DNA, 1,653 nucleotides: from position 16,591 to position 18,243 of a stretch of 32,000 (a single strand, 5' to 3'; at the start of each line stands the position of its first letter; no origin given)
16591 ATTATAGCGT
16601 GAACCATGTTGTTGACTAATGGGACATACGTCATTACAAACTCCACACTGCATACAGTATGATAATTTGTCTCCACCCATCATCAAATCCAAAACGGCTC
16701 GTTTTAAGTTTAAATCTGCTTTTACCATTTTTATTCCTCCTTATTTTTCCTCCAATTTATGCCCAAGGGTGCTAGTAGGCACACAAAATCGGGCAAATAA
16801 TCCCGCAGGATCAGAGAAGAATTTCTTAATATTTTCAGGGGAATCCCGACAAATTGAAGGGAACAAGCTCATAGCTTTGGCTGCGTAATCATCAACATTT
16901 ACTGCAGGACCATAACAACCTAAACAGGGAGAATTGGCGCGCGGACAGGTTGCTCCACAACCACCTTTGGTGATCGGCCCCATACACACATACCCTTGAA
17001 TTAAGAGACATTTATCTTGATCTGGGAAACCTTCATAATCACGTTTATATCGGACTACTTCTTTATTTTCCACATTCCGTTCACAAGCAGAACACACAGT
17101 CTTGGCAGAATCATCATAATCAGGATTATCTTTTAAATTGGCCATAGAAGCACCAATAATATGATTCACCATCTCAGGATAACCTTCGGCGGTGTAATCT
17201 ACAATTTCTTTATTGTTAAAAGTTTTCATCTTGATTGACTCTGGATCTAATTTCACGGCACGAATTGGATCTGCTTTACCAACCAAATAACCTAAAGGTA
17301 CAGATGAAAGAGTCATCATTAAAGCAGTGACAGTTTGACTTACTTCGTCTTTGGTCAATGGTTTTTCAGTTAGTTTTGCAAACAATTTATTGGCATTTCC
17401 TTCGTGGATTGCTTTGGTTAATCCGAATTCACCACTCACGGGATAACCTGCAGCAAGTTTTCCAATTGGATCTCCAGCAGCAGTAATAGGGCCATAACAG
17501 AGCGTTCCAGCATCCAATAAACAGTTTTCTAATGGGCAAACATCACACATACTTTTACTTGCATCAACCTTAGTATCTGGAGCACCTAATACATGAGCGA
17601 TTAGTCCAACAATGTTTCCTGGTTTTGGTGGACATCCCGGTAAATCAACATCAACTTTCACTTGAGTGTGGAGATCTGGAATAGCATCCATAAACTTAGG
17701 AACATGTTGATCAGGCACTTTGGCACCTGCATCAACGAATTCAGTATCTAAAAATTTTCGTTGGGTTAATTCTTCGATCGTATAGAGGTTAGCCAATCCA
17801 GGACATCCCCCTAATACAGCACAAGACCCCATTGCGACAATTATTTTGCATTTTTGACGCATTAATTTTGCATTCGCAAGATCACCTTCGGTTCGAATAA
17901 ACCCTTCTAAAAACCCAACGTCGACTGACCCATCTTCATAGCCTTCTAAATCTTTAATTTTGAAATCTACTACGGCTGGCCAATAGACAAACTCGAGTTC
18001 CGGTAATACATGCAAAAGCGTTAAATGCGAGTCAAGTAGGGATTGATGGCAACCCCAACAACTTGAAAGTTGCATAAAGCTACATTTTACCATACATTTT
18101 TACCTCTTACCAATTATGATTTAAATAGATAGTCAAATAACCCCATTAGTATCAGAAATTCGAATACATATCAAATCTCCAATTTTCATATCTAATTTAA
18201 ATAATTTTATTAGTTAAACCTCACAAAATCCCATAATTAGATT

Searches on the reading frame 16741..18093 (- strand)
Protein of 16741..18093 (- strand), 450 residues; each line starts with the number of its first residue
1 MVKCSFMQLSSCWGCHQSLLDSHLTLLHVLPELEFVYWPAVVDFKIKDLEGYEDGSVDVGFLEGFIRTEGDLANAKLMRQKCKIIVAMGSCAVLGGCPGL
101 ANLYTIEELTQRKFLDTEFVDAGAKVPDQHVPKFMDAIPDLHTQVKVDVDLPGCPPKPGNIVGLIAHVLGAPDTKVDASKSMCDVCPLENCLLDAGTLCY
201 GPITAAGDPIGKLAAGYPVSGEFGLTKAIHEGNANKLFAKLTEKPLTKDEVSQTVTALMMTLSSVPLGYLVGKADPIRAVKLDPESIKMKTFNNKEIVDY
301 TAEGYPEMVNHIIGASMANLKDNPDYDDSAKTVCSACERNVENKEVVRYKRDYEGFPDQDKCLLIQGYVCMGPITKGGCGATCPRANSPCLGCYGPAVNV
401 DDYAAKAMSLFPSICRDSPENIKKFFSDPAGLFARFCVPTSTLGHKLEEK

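Call 7: search_protein_families(library=pfam, proteins=[window:16741-18093:-])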
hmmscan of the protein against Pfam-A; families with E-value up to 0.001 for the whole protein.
window:16741-18093:- (450 aa): 1 family
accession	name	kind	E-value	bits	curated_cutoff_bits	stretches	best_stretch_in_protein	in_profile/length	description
PF01058.29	Oxidored_q6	-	9.6e-23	80.8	27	1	12-167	1-127/128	NADH ubiquinone oxidoreductase, 20 Kd subunit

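Call 11: search_protein_families(library=ncbifam, proteins=[window:16741-18093:-])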
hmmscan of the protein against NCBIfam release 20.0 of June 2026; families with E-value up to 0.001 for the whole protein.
window:16741-18093:- (450 aa): 5 families
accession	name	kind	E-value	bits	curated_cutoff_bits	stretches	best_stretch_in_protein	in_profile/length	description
NF045875.1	F420_non_VhuG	exception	5.1e-71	239.2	450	2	2-188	5-182/286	F420-non-reducing hydrogenase subunit VhuG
NF040836.1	sulfhyd_HydD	equivalog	1.9e-29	102.6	500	2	2-253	6-239/261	NADPH-dependent hydrogenase/sulfhydrogenase 1 subunit delta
NF040831.1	sulfhyd_ShyD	equivalog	1.5e-17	64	460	2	3-224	2-205/240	NAD(P)-dependent hydrogenase/sulfhydrogenase 2 subunit delta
TIGR03294.1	FrhG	equivalog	6.4e-12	45.7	245.5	1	2-171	2-143/228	coenzyme F420 hydrogenase subunit gamma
NF005012.1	PRK06411.1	subfamily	0.00069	19.2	116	0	138-163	124-149/166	NADH-quinone oxidoreductase subunit NuoB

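Call 58: search_solved_structures(query=window:16741-18093:-, show_alignments=1, max_evalue=0.00001)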
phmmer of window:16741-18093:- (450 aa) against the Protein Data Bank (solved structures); distinct sequences matched with E-value up to 0.00001: 11.
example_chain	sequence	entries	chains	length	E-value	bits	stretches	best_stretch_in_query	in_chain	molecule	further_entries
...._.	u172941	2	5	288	7.2e-54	186.6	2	2-188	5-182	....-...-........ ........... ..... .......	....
5odc_E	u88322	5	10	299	2.1e-52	181.8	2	1-187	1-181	Methyl-viologen reducing hydrogenase subunit G | Methyl-viologen reducing hydrogenase, subunit G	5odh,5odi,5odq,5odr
9sw2_E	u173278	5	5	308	4.6e-44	154.3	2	2-189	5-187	F420-non-reducing hydrogenase subunit G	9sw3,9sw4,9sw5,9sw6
9e1j_A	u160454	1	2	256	8.5e-22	80.9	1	2-173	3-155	Sulfhydrogenase 1 subunit delta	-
9nez_A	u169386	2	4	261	1.3e-21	80.2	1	2-172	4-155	Sulfhydrogenase 1 subunit delta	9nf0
9e15_A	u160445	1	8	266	1.5e-21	80.1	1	2-173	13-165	Sulfhydrogenase 1 subunit delta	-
7t2r_E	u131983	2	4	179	1.1e-20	77.3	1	4-176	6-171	NiFe hydrogenase small subunit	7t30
5xf9_C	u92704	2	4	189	3.7e-17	65.6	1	4-159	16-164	NAD-reducing hydrogenase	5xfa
9r51_C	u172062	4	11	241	5.3e-11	45.3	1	1-98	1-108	F420-reducing [NiFe]-hydrogenase from Methanothermococcus thermolithotrophicus subunit gam | F420-reducing [NiFe]-hydrogenase from Methanothermococcus thermolit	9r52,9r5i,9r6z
6qii_G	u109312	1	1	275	4.6e-07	32.3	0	2-97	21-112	Coenzyme F420 hydrogenase subunit gamma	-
6qgr_G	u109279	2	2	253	6.1e-07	31.9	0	2-98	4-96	Coenzyme F420 hydrogenase subunit gamma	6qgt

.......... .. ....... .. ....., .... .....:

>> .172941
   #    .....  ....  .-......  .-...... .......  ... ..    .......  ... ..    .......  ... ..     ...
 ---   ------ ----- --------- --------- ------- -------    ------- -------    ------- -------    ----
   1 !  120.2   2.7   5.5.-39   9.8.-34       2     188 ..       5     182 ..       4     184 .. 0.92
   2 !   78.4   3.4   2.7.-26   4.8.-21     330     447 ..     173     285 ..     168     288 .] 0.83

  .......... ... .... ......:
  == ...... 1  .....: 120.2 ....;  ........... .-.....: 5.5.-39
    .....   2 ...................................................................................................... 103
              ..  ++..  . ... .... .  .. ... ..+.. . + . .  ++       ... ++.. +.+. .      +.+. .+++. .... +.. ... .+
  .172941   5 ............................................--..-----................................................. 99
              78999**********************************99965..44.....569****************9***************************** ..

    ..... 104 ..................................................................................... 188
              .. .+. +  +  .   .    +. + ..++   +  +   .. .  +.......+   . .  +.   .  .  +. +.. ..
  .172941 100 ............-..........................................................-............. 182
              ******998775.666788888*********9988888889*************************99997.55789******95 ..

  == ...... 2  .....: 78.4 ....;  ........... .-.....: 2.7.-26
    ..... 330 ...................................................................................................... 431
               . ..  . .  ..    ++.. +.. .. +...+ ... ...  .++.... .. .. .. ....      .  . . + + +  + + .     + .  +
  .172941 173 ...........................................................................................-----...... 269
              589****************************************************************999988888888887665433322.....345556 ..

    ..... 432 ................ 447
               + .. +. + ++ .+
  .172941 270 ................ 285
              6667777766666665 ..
